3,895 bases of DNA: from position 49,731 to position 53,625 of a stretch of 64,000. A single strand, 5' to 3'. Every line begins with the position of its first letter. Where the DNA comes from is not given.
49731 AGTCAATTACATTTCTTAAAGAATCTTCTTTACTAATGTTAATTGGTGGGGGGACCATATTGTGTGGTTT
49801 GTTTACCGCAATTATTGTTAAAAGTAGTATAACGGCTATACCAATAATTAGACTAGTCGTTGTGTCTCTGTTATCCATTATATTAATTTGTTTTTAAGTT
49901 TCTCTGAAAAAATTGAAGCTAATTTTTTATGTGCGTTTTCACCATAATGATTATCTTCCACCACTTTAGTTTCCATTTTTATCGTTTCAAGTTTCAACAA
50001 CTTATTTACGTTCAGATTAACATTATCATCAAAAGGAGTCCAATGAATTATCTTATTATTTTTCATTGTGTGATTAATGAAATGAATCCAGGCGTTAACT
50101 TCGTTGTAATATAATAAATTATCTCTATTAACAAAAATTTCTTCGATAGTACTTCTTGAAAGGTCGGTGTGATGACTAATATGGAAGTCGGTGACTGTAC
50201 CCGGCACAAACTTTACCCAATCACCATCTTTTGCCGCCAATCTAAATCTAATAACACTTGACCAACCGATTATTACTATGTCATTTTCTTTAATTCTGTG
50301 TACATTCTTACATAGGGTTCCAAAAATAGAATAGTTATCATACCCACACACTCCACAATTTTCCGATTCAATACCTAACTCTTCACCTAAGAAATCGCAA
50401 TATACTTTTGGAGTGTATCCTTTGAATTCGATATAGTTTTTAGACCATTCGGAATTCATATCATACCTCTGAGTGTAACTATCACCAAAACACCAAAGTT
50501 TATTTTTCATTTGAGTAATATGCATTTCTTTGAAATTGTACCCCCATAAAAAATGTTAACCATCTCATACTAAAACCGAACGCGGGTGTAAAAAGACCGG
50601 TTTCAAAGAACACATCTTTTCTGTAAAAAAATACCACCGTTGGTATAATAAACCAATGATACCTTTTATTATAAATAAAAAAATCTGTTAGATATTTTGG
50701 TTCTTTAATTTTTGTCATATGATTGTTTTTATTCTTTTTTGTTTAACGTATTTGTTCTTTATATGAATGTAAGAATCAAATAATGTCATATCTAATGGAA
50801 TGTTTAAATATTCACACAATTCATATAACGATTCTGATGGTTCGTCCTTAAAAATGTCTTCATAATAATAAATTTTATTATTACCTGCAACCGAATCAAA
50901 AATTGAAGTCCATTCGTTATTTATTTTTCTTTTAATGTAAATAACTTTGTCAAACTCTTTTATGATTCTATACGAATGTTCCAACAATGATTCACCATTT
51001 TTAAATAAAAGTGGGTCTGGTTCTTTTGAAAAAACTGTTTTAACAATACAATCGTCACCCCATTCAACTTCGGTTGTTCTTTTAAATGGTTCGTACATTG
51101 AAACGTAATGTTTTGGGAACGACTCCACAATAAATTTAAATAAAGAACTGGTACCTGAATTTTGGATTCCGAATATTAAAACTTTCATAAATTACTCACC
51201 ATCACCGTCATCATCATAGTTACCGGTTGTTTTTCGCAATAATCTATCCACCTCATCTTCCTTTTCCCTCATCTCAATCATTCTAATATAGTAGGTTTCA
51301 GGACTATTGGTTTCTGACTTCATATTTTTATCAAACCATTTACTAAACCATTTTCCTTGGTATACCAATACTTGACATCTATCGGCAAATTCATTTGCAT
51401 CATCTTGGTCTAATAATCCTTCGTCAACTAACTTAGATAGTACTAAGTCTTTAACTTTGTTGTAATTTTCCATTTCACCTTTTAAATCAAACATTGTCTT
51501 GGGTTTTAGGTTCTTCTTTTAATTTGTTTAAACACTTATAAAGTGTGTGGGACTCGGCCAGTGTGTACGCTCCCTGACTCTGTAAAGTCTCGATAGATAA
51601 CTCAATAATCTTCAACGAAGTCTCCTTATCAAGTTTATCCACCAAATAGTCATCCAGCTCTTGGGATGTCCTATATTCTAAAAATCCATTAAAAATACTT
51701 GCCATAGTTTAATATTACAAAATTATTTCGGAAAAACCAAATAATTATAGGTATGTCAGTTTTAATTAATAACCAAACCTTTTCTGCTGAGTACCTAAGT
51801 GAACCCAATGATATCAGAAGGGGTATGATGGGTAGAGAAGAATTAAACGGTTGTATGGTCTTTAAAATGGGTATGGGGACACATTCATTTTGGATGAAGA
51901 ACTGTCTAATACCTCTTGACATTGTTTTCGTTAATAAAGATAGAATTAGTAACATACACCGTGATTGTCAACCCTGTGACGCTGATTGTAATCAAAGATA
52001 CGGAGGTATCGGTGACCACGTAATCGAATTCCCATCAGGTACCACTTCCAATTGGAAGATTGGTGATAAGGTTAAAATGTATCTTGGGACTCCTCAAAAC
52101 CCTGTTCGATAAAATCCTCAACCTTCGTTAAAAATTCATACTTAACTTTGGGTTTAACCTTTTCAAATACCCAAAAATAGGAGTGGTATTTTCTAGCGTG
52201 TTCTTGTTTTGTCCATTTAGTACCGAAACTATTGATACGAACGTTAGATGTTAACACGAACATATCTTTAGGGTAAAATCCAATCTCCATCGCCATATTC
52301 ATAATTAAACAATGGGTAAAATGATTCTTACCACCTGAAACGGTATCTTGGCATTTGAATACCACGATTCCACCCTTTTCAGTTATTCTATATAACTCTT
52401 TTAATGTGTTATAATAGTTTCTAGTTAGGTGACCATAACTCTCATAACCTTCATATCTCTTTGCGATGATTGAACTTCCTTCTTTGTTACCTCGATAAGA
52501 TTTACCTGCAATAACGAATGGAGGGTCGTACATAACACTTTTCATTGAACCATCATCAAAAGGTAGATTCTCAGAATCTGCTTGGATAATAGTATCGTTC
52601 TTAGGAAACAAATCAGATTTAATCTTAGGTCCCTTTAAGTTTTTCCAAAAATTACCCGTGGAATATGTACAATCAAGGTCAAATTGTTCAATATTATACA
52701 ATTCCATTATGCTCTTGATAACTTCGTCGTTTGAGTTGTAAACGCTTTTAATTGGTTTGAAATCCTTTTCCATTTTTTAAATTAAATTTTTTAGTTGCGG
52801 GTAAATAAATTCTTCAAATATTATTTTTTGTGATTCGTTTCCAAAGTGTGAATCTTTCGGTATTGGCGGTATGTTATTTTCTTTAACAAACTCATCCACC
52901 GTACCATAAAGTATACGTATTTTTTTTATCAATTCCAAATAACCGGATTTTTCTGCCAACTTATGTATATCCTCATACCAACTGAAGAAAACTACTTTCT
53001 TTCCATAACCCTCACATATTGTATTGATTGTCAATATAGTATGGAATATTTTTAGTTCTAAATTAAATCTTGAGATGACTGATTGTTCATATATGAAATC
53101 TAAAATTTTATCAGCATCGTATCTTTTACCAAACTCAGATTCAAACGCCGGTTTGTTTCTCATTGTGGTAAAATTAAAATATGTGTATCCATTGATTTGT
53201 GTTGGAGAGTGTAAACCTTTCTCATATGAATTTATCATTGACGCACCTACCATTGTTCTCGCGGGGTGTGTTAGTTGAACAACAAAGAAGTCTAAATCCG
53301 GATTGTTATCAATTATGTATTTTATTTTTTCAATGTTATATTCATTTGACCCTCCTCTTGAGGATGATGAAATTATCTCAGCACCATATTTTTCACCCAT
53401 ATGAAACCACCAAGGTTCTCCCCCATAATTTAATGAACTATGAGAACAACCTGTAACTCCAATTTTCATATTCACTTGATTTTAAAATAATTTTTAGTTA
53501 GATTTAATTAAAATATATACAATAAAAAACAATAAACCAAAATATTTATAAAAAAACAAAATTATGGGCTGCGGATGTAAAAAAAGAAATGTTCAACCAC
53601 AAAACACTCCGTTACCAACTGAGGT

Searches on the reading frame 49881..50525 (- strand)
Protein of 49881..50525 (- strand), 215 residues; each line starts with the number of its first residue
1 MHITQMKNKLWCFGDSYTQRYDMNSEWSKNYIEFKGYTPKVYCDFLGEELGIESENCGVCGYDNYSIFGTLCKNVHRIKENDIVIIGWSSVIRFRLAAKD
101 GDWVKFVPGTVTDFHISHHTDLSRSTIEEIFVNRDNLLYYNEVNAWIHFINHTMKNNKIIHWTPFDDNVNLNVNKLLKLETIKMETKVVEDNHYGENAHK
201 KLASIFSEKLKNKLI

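Call 5: search_protein_families(library=pfam, proteins=[window:49881-50525:-], max_evalue=1)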
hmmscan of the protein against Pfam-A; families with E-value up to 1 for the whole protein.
window:49881-50525:- (215 aa): 2 families
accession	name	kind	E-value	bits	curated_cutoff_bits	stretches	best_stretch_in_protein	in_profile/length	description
PF00657.28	Lipase_GDSL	-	0.027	15.1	23.6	0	12-80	3-66/208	GDSL-like Lipase/Acylhydrolase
PF13472.12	Lipase_GDSL_2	-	0.23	12.4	32.9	1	12-86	1-68/178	GDSL-like Lipase/Acylhydrolase family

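Call 6: search_protein_families(library=phrogs, proteins=[window:49881-50525:-], max_evalue=0.01)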
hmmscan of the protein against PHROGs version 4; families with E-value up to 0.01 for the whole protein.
window:49881-50525:- (215 aa): 0 families

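Call 40: search_dna_similar(query=window:49881-50525:-, collection=phages, mode=protein, max_rows=30, max_evalue=0.01)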
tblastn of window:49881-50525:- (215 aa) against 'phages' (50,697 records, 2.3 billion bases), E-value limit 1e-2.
No match.

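Call 48: find_related_loci(query=A6, collection=genome_contigs, flank=8000)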
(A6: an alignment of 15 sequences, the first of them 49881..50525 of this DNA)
Query A6 (215 aa) in genome_contigs; peptide patterns used: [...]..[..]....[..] (x = any residue, [..] = any of these).
16 stretches matched a pattern; 1 encode a relative of the query (tblastn E <= 1e-3); 1 distinct loci.
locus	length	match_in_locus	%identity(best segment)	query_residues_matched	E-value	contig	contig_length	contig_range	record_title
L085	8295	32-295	31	10-100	1e-8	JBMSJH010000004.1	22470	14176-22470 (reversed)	MAG: Aquirufa sp. isolate ARD_V9_S7_50percent_par_metabat.4 NODE_394_length_22470_cov_4.249877, whole genome shotgun seq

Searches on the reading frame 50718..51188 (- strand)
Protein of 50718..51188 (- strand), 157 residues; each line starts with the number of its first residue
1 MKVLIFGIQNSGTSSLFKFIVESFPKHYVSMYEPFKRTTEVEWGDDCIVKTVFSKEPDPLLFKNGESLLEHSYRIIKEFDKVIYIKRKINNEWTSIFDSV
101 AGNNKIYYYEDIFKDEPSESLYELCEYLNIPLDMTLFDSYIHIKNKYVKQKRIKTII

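Call 18: search_protein_families(library=pfam, proteins=[window:50718-51188:-], max_evalue=0.01)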
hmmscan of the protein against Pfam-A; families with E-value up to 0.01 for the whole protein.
window:50718-51188:- (157 aa): 1 family
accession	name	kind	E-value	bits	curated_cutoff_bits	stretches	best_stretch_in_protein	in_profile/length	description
PF10309.14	NCBP3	-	0.0052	17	28.9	0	2-56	5-50/59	Nuclear cap-binding protein subunit 3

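Call 67: search_protein_families(library=ncbifam, proteins=[window:50718-51188:-], max_evalue=0.001)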
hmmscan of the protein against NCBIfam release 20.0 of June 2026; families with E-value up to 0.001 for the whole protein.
window:50718-51188:- (157 aa): 0 families

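Call 87: search_solved_structures(query=window:50718-51188:-, max_evalue=1)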
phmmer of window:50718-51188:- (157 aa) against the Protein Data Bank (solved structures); distinct sequences matched with E-value up to 1: 5.
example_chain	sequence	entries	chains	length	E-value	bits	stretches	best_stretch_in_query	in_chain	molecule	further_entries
4gbm_A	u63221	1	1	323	0.35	14.3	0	108-140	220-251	CurM Sulfotransferase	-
7uz1_A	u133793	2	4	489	0.86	13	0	88-139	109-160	Beta-galactosidase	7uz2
5i3d_A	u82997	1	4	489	0.87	13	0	88-139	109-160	Beta-galactosidase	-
1uwq_A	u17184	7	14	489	0.88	12.9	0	88-139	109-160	BETA-GALACTOSIDASE | BETA-GLUCOSIDASE A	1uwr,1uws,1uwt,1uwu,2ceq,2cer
4eam_A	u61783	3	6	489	0.88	12.9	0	88-139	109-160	Beta-galactosidase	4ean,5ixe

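Call 90: search_solved_structures(query=A8, max_evalue=1, show_alignments=1)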
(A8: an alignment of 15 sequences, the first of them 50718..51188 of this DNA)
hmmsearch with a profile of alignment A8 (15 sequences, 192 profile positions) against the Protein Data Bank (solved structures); distinct sequences matched with E-value up to 1: 3.
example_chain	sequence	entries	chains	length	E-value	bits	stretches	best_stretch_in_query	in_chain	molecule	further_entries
4gbm_A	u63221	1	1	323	0.00048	23.3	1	3-166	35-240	CurM Sulfotransferase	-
9vki_A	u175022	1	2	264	0.0071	19.5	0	2-37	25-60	LPS sulfotransferase NodH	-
4gox_A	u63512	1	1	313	0.79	12.8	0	142-175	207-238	Polyketide synthase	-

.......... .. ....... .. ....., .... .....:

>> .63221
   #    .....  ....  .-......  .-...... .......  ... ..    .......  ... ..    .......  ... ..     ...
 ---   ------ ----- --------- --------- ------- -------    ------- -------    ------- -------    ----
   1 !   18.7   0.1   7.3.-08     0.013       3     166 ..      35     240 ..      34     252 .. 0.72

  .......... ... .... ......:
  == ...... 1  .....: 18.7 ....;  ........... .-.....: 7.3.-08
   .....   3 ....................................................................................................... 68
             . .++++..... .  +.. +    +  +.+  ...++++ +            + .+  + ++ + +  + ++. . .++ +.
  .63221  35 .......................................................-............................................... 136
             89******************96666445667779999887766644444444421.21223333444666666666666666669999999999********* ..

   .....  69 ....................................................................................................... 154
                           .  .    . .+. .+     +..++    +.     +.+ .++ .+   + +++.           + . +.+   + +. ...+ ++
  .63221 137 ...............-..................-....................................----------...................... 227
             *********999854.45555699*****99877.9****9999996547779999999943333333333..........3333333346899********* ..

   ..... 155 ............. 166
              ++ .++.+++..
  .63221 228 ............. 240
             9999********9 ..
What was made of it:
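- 50715..51188 (-): Sulfotransferase-like P-loop protein (157 aa). It is a shortened member of a 'pRSGSTSL' family that follows SGNH arrays in other phages. The family profile (A8) hits CurM sulfotransferase at E 4.8e-4 and NodH at E 7e-3 (call 90).
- On PAPS-dependent sulfotransferases (for ORF 50715-51188): The profile hits CurM ST at E 4.8e-4 and NodH at E 7e-3 (call 90).
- Checked: The 50715 family profile weakly hits CurM sulfotransferase (E 4.8e-4) and NodH (E 7e-3) (call 90).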

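Call 91: search_protein_families(library=pfam, alignment_id=A8, max_evalue=0.1)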
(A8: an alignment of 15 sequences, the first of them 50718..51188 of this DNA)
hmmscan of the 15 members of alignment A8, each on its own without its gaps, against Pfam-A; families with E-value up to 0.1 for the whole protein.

A. member 1, window:50718-51188:- (157 aa): 2 families
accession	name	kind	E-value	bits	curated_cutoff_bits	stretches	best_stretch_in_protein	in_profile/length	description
PF10309.14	NCBP3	-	0.0052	17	28.9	1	2-56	5-50/59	Nuclear cap-binding protein subunit 3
PF00685.33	Sulfotransfer_1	-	0.067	13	22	0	106-142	158-193/255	Sulfotransferase domain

B. families by the number of members that match (of 15 scanned): 11 families
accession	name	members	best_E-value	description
PF13469.12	Sulfotransfer_3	5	0.00098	Sulfotransferase family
PF00685.33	Sulfotransfer_1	2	0.00043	Sulfotransferase domain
PF22598.2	CdsD_PD2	2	0.042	CdsD, periplasmic PD2 domain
PF10309.14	NCBP3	1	0.0052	Nuclear cap-binding protein subunit 3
PF01389.23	OmpA_membrane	1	0.0054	OmpA-like transmembrane domain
PF11495.14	Regulator_TrmB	1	0.0063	Archaeal transcriptional regulator TrmB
PF06757.18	Ins_allergen_rp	1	0.0067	Insect allergen related repeat, nitrile-specifier detoxification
PF10114.15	PocR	1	0.012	Sensory domain found in PocR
PF08989.15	DUF1896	1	0.015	Domain of unknown function (DUF1896)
PF02677.20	QueH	1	0.021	Epoxyqueuosine reductase QueH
PF24448.1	T4_y05I_C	1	0.048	y05I-like putative transcription factor C-terminal domain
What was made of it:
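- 50715..51188 (-): Pfam Sulfotransfer_3 is weak in 5 of 15 members (call 91).
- On PAPS-dependent sulfotransferases (for ORF 50715-51188): Pfam Sulfotransfer_3 and _1 hits are weak and below cutoff (call 91).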

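Call 98: search_protein_families(library=phrogs, proteins=[window:50718-51188:-], max_evalue=0.001)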
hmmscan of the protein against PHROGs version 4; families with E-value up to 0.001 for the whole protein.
window:50718-51188:- (157 aa): 0 families

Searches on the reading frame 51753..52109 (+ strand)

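Call 18: search_protein_families(library=pfam, proteins=[window:51753-52109:+], max_evalue=0.01)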
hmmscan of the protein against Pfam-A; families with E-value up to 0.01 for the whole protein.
window:51753-52109:+ (119 aa): 1 family
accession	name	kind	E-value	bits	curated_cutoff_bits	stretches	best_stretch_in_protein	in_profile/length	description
PF02643.20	DUF192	-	1.5e-18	67.1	27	1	11-108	2-95/96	Uncharacterized ACR, COG1430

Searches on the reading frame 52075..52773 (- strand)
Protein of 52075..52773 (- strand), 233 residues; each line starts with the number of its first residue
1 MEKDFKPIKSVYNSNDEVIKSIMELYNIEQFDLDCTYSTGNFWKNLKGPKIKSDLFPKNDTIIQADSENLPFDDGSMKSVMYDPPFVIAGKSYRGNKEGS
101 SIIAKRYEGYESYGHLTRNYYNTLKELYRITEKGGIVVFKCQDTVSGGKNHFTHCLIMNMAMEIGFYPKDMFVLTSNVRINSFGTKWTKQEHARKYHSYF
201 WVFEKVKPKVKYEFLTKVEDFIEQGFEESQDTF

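Call 18: search_protein_families(library=pfam, proteins=[window:52075-52773:-], max_evalue=0.01)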
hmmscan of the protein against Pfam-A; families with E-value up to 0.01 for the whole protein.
window:52075-52773:- (233 aa): 2 families
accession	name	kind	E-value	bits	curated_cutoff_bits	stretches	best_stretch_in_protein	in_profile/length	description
PF01555.25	N6_N4_Mtase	-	1.9e-07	31.7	26.7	1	80-226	4-122/221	DNA methylase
PF08241.18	Methyltransf_11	-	0.0054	17.8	21.2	0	60-80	44-64/95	Methyltransferase domain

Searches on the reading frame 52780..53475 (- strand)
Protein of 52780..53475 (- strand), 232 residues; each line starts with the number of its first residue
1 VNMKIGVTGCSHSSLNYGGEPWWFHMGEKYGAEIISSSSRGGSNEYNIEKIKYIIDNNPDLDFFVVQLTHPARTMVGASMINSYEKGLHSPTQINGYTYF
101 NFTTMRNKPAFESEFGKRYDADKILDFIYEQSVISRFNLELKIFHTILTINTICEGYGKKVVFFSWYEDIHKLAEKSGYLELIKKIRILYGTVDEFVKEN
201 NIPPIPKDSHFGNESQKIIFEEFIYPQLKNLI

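Call 5: search_protein_families(library=pfam, proteins=[window:52780-53475:-], max_evalue=1)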
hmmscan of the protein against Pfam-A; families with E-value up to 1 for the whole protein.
window:52780-53475:- (232 aa): 1 family
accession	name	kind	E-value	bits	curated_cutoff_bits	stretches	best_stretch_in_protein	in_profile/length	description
PF21894.1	N4_RNAP_helical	-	0.14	12.5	27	1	50-95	162-204/216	Bacteriophage N4 RNA polymerase, helical domain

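Call 6: search_protein_families(library=phrogs, proteins=[window:52780-53475:-], max_evalue=0.01)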
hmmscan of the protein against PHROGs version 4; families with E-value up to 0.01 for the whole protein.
window:52780-53475:- (232 aa): 0 families

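Call 23: find_homologous_proteins(query=window:52780-53475:-, max_evalue=0.001)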
Query window:52780-53475:- (232 aa): 16 proteins with E <= 0.001 among 230 candidates.
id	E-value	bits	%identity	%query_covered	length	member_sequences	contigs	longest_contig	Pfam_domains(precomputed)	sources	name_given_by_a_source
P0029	3.6e-138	477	87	99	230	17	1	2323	-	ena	-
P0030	2.3e-137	474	88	99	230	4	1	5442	-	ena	-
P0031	4.1e-125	434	80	99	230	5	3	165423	-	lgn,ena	-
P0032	6.8e-122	423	79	99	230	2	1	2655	-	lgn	-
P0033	2.9e-120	418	78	99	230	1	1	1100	-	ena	-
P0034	1.4e-118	413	77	99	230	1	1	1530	-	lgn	-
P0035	3.1e-116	405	77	99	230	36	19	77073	-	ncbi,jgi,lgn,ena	jgi:hypothetical protein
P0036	3.6e-115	401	76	99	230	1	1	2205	-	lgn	-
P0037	1.3e-105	370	78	89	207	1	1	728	-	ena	-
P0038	2.4e-88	314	59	99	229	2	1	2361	-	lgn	-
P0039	2.1e-82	294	57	99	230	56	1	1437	-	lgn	-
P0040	1.0e-79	285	54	99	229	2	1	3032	-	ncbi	-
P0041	7.0e-66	240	50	99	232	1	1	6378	-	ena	-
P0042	2.8e-60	222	48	99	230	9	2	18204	-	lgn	-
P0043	7.2e-59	217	47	99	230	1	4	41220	-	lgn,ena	-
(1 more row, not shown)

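Call 41: search_dna_similar(query=window:52780-53475:-, collection=phages, mode=protein, max_rows=30, max_evalue=0.01)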
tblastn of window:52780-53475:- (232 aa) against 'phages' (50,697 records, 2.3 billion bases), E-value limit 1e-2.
No match.

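Call 67: search_protein_families(library=ncbifam, proteins=[window:52780-53475:-], max_evalue=0.001)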
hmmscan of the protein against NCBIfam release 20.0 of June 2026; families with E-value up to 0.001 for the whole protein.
window:52780-53475:- (232 aa): 0 families

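Call 68: predict_structure(alignment_id=A3)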
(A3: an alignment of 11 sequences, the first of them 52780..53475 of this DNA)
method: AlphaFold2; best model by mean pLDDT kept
length: 232 residues; sequences in the alignment: 11
mean_pLDDT: 83.0   pTM: 0.81
mean pLDDT of the five models: 83.0, 82.2, 81.2, 77.9, 75.9
residues with pLDDT >= 90: 102; 70-90: 89; 50-70: 37; < 50: 4
segments of 3 or more residues with pLDDT < 50: 85-88
pLDDT, mean of each block of 10 residues (from residue 1): 85 61 92 84 77 91 90 71 57 64 72 76 82 80 92 94 93 94 94 94 82 90 94 85
secondary structure, 60 per line:
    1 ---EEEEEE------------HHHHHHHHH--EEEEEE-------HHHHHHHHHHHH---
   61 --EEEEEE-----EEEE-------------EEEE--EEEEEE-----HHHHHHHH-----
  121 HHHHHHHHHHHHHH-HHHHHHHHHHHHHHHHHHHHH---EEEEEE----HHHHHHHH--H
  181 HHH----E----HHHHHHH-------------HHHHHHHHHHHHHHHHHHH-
elements in order: E4-9 H22-30 E33-38 H46-57 E63-68 E74-77 E91-94 E97-102 H108-115 H121-134 H136-156 E160-165 H170-177 H180-183 H193-199 H213-231
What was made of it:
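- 52777..53475 (-): p6, remote SGNH-fold relative (the likely start is the ATG at 53469, giving 230 aa). G-C-S-H-S, G-G-S-N, L-T...R, D-S-H. It abuts the glycan cassette divergently. AF2 pLDDT 83 (call 68).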
